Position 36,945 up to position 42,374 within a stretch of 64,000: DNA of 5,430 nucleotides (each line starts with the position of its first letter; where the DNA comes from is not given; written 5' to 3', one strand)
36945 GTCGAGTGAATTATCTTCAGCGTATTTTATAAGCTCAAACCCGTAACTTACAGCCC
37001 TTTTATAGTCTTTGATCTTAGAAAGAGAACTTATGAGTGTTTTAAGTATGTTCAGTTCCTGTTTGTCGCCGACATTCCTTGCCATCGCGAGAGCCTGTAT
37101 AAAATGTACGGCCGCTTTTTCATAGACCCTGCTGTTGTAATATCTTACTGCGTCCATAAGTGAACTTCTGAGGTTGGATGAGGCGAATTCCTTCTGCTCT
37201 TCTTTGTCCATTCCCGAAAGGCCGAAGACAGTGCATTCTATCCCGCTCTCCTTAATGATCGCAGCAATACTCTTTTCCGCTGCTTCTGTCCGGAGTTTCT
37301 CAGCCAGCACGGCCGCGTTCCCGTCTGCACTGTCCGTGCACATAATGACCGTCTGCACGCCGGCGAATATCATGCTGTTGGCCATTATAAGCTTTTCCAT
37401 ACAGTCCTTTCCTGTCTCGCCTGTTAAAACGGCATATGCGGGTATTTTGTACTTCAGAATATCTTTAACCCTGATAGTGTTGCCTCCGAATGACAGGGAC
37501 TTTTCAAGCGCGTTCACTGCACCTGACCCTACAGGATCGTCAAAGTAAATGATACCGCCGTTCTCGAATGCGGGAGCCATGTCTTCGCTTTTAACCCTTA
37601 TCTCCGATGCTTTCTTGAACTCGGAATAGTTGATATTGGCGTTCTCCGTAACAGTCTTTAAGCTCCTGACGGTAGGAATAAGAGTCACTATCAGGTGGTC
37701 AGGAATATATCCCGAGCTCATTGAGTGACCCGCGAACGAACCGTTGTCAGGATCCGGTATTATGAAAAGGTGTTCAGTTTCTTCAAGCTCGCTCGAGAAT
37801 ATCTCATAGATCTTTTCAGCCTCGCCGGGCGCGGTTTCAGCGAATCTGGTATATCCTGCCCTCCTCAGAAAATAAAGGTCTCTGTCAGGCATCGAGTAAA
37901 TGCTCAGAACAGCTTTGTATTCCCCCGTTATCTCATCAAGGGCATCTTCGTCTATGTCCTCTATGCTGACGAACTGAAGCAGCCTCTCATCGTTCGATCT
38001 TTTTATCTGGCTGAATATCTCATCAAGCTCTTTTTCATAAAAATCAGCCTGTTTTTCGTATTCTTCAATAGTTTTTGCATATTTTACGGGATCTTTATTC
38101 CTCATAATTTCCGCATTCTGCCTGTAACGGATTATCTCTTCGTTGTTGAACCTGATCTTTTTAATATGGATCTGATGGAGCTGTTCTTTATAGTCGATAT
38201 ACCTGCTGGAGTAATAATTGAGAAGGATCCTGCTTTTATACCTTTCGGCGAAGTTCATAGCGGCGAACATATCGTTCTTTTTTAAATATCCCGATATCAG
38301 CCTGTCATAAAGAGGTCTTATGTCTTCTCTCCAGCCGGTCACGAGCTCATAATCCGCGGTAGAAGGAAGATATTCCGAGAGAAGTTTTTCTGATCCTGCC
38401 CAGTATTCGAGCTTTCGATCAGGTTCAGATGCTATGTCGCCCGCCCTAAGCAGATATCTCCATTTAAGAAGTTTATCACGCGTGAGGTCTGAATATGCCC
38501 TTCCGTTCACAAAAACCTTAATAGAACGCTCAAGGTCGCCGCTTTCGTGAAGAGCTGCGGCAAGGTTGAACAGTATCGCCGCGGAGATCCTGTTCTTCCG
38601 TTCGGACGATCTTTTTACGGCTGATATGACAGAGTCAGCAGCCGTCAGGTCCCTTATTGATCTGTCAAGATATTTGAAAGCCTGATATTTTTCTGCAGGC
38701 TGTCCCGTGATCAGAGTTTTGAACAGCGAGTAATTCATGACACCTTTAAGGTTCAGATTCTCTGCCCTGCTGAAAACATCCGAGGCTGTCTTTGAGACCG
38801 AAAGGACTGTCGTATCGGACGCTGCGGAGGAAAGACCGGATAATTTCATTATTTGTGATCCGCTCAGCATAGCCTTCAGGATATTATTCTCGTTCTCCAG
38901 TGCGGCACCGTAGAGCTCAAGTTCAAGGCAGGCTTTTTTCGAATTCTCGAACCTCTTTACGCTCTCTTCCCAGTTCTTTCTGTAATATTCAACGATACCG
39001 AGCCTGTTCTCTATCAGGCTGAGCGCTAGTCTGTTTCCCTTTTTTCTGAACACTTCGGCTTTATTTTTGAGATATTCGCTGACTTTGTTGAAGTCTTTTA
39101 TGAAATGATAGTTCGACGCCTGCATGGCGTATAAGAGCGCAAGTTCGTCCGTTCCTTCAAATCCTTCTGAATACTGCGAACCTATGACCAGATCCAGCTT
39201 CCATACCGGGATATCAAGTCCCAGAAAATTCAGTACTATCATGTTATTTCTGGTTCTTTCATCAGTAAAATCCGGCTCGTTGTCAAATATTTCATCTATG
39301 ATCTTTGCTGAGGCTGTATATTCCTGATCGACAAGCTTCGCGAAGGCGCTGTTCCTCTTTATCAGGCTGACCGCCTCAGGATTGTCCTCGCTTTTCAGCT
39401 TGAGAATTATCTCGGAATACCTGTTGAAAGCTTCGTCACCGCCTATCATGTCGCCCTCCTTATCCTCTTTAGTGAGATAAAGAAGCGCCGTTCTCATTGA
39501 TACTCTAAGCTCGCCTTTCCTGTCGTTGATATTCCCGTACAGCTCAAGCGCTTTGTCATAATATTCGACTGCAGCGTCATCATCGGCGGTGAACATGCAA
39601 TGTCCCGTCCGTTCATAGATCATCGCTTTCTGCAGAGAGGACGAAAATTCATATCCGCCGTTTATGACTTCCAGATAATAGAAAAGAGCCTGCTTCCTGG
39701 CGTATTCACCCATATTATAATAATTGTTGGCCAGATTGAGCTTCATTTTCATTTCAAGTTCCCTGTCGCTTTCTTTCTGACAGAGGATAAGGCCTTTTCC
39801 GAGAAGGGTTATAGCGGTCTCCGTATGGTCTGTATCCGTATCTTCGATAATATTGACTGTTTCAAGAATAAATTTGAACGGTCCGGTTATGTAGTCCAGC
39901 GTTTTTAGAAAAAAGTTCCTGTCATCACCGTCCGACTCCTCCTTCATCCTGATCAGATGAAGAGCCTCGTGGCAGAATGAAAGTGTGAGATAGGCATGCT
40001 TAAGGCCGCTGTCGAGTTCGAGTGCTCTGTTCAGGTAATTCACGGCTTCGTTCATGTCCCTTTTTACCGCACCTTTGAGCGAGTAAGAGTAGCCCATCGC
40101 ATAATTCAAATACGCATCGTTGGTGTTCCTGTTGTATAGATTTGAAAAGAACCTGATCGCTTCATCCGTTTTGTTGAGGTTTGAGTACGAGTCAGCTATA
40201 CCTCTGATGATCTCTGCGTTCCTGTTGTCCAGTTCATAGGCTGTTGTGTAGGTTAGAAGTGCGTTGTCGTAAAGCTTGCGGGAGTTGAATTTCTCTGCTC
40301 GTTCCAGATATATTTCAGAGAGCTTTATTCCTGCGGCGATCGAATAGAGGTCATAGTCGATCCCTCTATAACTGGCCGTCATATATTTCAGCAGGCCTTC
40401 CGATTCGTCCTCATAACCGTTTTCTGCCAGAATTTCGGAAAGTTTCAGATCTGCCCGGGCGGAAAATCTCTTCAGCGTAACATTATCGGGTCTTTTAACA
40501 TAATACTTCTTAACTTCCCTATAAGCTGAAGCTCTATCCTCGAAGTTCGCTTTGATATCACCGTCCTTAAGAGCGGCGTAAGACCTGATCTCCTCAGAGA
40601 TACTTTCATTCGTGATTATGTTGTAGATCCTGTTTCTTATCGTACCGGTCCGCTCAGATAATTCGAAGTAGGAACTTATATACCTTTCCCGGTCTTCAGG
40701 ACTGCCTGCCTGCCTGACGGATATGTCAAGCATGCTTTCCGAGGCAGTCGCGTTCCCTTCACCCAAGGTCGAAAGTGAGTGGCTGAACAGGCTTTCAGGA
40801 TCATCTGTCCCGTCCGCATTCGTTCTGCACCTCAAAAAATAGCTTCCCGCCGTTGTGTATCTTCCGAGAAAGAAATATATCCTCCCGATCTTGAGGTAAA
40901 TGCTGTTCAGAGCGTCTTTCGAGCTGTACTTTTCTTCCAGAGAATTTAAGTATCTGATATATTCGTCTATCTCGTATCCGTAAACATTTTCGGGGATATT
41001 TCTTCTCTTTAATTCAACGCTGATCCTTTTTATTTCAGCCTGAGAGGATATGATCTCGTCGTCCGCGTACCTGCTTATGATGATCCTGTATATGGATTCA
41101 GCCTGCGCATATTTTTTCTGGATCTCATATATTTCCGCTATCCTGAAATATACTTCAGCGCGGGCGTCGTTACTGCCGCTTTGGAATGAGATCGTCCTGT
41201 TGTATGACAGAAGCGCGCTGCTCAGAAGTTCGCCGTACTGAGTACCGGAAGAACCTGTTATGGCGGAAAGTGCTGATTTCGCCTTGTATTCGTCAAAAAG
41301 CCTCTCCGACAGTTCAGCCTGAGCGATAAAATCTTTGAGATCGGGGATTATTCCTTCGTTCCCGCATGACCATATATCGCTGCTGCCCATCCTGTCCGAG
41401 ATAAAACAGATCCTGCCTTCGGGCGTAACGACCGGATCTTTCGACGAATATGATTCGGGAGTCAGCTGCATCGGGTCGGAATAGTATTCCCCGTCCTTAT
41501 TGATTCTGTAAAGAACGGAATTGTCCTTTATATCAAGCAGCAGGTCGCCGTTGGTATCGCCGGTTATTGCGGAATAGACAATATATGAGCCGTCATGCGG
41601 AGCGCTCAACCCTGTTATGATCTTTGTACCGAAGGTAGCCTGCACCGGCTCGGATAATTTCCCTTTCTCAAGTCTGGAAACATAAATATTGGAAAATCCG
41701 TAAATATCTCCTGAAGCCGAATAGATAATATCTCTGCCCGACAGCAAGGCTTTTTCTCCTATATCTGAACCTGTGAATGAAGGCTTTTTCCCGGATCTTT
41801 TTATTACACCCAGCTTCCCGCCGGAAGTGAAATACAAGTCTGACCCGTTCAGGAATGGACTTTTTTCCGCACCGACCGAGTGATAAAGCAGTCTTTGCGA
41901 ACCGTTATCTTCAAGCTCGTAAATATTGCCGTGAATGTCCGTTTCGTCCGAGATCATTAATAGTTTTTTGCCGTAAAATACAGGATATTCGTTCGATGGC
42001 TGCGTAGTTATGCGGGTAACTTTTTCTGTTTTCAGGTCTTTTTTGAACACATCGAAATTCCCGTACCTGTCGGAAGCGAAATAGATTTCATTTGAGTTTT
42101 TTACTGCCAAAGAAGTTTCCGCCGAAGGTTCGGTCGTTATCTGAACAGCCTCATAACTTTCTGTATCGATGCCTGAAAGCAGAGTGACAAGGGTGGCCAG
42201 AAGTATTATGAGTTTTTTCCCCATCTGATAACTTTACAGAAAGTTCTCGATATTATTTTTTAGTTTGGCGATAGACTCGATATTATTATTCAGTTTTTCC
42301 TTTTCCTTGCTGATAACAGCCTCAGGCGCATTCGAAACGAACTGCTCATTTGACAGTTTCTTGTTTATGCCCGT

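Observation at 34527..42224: Secreted 2565-aa PD40-TPR-pseudoCHAT-TPR-CHAT giant protein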

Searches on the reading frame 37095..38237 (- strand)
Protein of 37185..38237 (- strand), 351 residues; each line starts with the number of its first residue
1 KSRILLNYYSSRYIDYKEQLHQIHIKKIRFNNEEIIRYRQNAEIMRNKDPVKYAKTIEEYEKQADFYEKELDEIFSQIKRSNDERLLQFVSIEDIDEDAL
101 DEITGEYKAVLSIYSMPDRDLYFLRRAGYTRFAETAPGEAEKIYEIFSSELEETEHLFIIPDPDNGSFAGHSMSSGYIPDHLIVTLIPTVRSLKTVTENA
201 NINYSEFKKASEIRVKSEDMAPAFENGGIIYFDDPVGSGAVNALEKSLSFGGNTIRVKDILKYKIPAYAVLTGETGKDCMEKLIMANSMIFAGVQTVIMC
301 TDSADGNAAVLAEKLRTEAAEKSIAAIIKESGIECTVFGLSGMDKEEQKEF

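Call 8: search_protein_families(library=pfam, proteins=[window:37185-38237:-], max_evalue=10)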
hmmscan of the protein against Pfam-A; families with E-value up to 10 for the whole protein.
seq(351 aa): 1 family
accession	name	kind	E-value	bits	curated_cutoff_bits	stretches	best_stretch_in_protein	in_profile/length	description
PF08818.16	DUF1801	-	0.048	14.5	27.2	1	69-103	47-80/85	Domain of unknown function (DU1801)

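Call 30: find_homologous_proteins(query=window:37095-38042:-, max_evalue=0.001)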
Query window:37095-38042:-: 2268 candidates shared short words with the query, none scored E <= 0.001.

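Call 39: predict_structure(alignment_id=A2)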
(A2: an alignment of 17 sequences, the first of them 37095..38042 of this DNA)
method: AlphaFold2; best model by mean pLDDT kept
length: 316 residues; sequences in the alignment: 17
mean_pLDDT: 80.6   pTM: 0.81
mean pLDDT of the five models: 80.6, 80.5, 79.9, 79.3, 76.1
residues with pLDDT >= 90: 55; 70-90: 197; 50-70: 62; < 50: 2
segments of 3 or more residues with pLDDT < 50: none
pLDDT, mean of each block of 10 residues (from residue 1): 56 61 57 86 90 89 90 76 88 86 58 80 87 76 87 84 81 66 86 85 83 79 89 77 88 89 87 89 86 83 83 75
secondary structure, 60 per line:
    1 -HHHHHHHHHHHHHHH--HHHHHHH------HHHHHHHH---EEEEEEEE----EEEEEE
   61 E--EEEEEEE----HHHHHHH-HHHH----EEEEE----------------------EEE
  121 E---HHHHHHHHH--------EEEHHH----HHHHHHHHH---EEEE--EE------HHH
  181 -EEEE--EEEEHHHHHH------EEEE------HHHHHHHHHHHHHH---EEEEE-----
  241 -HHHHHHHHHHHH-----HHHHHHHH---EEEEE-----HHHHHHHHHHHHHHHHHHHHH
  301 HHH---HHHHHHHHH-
elements in order: H2-16 H19-25 H32-39 E43-50 E55-61 E64-70 H75-81 H83-86 E91-95 E118-121 H125-133 E142-144 H152-160 E164-167 E182-185 E188-191 H192-197 E204-207 H214-227 E231-235 H242-253 H259-266 E270-274 H280-303 H307-315

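Call 41: search_protein_representatives(alignment_id=A2)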
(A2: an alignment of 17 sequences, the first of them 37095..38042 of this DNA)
Query: 17 sequences, 320 profile positions. Proteins with E-value up to 0.001 (for the whole library): 17178; up to 1e-10: 3257; up to 1e-30: 79. The best 150 are listed.
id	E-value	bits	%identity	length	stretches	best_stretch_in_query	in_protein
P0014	1.9e-122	424.8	-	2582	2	2-320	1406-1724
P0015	3.6e-113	394.3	-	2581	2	1-320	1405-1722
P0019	7.4e-113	393.2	-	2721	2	2-320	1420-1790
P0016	6.4e-109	380.3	-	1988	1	1-320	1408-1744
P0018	6.5e-102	357.3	-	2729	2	1-314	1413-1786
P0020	7.6e-94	330.8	-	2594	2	1-318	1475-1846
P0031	2.2e-80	286.6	-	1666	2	1-318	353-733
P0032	8.2e-78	278.1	-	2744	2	1-316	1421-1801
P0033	2.1e-75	270.2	-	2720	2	1-318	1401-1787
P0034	5.8e-75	268.7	-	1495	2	1-316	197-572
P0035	5.4e-74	265.5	-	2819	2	2-319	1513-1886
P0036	8.9e-73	261.5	-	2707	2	12-319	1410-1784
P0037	4.0e-71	256.1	-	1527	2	3-316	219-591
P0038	5.3e-68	245.9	-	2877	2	2-318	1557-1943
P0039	1.9e-66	240.7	-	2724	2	1-315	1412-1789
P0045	9.1e-62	225.4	-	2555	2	30-318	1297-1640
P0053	3.5e-53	197.2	-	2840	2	2-318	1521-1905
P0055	1.1e-49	185.7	-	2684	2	10-317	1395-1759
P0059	1.5e-48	182.0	-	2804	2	2-272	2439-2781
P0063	3.5e-47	177.4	-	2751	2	2-262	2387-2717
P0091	1.8e-32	129.1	-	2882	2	5-275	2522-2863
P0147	4.3e-26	108.1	-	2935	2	20-269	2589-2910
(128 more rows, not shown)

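Call 66: list_cluster_members(proteins=[P0032, P0033, P0035, P0038, P0045, P0053, P0059, P0063, P0091, P0147])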
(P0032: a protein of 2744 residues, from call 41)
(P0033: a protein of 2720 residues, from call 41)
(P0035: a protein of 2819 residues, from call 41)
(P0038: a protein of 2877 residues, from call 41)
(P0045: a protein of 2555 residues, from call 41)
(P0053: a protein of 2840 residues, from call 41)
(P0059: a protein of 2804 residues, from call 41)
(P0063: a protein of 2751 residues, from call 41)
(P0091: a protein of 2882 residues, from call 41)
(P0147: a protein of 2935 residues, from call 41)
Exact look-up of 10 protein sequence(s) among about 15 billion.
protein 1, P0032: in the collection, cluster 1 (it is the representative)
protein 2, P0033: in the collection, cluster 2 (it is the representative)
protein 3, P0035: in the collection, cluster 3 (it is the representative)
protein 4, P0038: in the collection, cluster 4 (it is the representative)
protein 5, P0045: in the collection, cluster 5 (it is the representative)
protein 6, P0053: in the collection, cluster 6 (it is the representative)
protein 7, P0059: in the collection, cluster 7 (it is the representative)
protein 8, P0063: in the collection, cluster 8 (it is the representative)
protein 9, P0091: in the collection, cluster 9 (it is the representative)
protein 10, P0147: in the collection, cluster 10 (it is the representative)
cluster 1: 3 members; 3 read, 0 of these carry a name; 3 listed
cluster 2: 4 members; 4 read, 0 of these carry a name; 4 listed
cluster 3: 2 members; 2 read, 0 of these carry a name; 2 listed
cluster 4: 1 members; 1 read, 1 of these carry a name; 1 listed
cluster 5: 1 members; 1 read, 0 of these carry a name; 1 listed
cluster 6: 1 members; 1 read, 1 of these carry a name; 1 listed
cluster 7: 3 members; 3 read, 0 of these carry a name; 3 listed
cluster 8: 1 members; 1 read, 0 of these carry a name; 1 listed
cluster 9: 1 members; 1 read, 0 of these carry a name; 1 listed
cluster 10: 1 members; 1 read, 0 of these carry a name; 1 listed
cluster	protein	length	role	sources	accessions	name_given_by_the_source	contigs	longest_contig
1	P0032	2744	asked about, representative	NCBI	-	-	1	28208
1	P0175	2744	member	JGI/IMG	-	-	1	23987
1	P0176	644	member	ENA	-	-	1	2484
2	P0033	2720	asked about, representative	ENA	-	-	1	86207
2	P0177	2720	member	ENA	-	-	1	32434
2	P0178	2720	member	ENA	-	-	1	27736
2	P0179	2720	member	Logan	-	-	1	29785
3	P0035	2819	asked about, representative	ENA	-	-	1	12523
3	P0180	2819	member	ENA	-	-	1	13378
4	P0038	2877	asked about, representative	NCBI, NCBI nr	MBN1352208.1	CHAT domain-containing protein [candidate division KSB1 bacterium]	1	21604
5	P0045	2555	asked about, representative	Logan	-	-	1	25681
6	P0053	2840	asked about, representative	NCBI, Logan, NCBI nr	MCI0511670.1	CHAT domain-containing protein [candidate division KSB1 bacterium]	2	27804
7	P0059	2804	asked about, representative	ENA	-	-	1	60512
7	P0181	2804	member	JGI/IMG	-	-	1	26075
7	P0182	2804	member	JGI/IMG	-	-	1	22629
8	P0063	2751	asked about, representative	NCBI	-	-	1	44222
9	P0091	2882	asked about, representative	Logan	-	-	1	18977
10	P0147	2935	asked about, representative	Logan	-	-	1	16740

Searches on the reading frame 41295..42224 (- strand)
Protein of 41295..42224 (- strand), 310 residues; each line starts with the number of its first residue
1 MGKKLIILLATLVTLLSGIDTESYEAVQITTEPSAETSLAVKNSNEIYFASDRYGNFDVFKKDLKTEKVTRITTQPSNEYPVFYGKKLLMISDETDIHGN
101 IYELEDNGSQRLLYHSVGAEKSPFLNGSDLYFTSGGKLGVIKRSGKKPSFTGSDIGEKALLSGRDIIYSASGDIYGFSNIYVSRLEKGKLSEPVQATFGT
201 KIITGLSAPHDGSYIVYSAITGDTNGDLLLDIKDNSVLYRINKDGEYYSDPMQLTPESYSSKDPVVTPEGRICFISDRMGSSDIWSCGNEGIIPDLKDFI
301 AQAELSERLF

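Call 8: search_protein_families(library=pfam, proteins=[window:41295-42224:-], max_evalue=10)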
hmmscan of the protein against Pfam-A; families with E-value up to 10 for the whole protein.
seq(310 aa): 1 family
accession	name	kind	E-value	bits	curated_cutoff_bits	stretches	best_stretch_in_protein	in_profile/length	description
PF07676.18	PD40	-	3e-05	24.3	20.9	2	252-286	2-38/38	WD40-like Beta Propeller Repeat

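Call 71: predict_structure(alignment_id=A4)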
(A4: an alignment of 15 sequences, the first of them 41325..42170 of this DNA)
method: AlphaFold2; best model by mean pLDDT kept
length: 282 residues; sequences in the alignment: 15
mean_pLDDT: 91.0   pTM: 0.89
mean pLDDT of the five models: 91.0, 90.9, 90.3, 90.1, 89.2
residues with pLDDT >= 90: 225; 70-90: 40; 50-70: 10; < 50: 7
segments of 3 or more residues with pLDDT < 50: 1-4, 280-282
pLDDT, mean of each block of 10 residues (from residue 1): 66 93 95 96 96 94 91 92 93 86 91 93 80 93 95 94 93 94 96 95 95 95 92 93 96 95 93 71 43
secondary structure, 60 per line:
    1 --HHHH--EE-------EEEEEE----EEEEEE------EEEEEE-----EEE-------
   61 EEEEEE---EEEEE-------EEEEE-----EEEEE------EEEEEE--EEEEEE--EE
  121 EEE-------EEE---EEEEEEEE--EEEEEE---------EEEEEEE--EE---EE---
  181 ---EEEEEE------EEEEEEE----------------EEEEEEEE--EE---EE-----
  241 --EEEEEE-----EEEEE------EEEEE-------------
elements in order: H3-6 E18-23 E28-33 E40-45 E51-53 E61-66 E70-74 E82-86 E92-96 E103-108 E111-116 E119-123 E131-133 E137-144 E147-152 E162-168 E184-189 E196-202 E219-226 E243-248 E254-258 E265-269

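Call 74: fold_search(model_id=the predicted structure, library=pdb)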
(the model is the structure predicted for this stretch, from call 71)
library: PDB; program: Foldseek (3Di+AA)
matches with E <= 10: 1657; with E <= 0.001: 1012
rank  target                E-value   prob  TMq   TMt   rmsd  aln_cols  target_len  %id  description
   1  4r40_C                1.1e-08  1.00  0.67  0.48   3.0       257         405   19  Crystal Structure of TolB/Pal complex from Yersinia pestis. (released 2014-09-03)
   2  3iax_A                1.2e-08  1.00  0.69  0.50   3.0       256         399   19  The crystal structure of the TolB box of Colicin A in complex with TolB reveals important differences in the recruitme (released 2009-10-13)
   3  1c5k                  1.8e-08  1.00  0.68  0.49   3.1       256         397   19  THE STRUCTURE OF TOLB, AN ESSENTIAL COMPONENT OF THE TOL-DEPENDENT TRANSLOCATION SYSTEM AND ITS INTERACTIONS WITH THE TR (released 2000-12-06)
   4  3c5m_A                2.5e-08  1.00  0.59  0.46   8.2       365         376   11  Crystal structure of oligogalacturonate lyase (VPA0088) from Vibrio parahaemolyticus. Northeast Structural Genomics Co (released 2008-02-26)
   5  3c5m_B                2.9e-08  1.00  0.57  0.45   7.2       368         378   14  Crystal structure of oligogalacturonate lyase (VPA0088) from Vibrio parahaemolyticus. Northeast Structural Genomics Co (released 2008-02-26)
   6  2hqs_A                3.8e-08  1.00  0.70  0.49   2.7       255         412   18  Crystal structure of TolB/Pal complex (released 2007-04-03)
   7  6pnv                  4.8e-08  1.00  0.68  0.48   3.1       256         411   18  1.42 Angstrom Resolution Crystal Structure of Translocation Protein TolB from Salmonella enterica (released 2019-07-17)
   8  9a2l_MODEL_1_A        5.1e-08  1.00  0.68  0.46   2.8       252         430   18  Model of E. coli TolB by in-cell photo-crosslinking MS and deep learning (released 2023-02-24)
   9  2w8b_B                6.5e-08  1.00  0.69  0.49   2.9       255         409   17  Crystal structure of processed TolB in complex with Pal (released 2009-02-17)
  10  6rej                  6.8e-08  1.00  0.65  0.73   4.3       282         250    9  Crystal structure of Pizza6-SH with Zn2+ (released 2019-07-31)
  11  3pe7                  6.8e-08  1.00  0.58  0.46   6.5       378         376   13  Oligogalacturonate lyase in complex with manganese (released 2010-11-03)
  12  2hqs_B                8.3e-08  1.00  0.69  0.49   2.8       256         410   18  Crystal structure of TolB/Pal complex (released 2007-04-03)
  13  2w8b_A                8.3e-08  1.00  0.69  0.48   2.9       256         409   17  Crystal structure of processed TolB in complex with Pal (released 2009-02-17)
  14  2ivz_D                8.8e-08  1.00  0.67  0.50   3.2       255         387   18  Structure of TolB in complex with a peptide of the colicin E9 T- domain (released 2006-08-16)
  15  9ko2_B                9.2e-08  1.00  0.54  0.51   7.7       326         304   12  A Cryo_EM structure of CCR7 complex with CCL19 (released 2025-11-26)
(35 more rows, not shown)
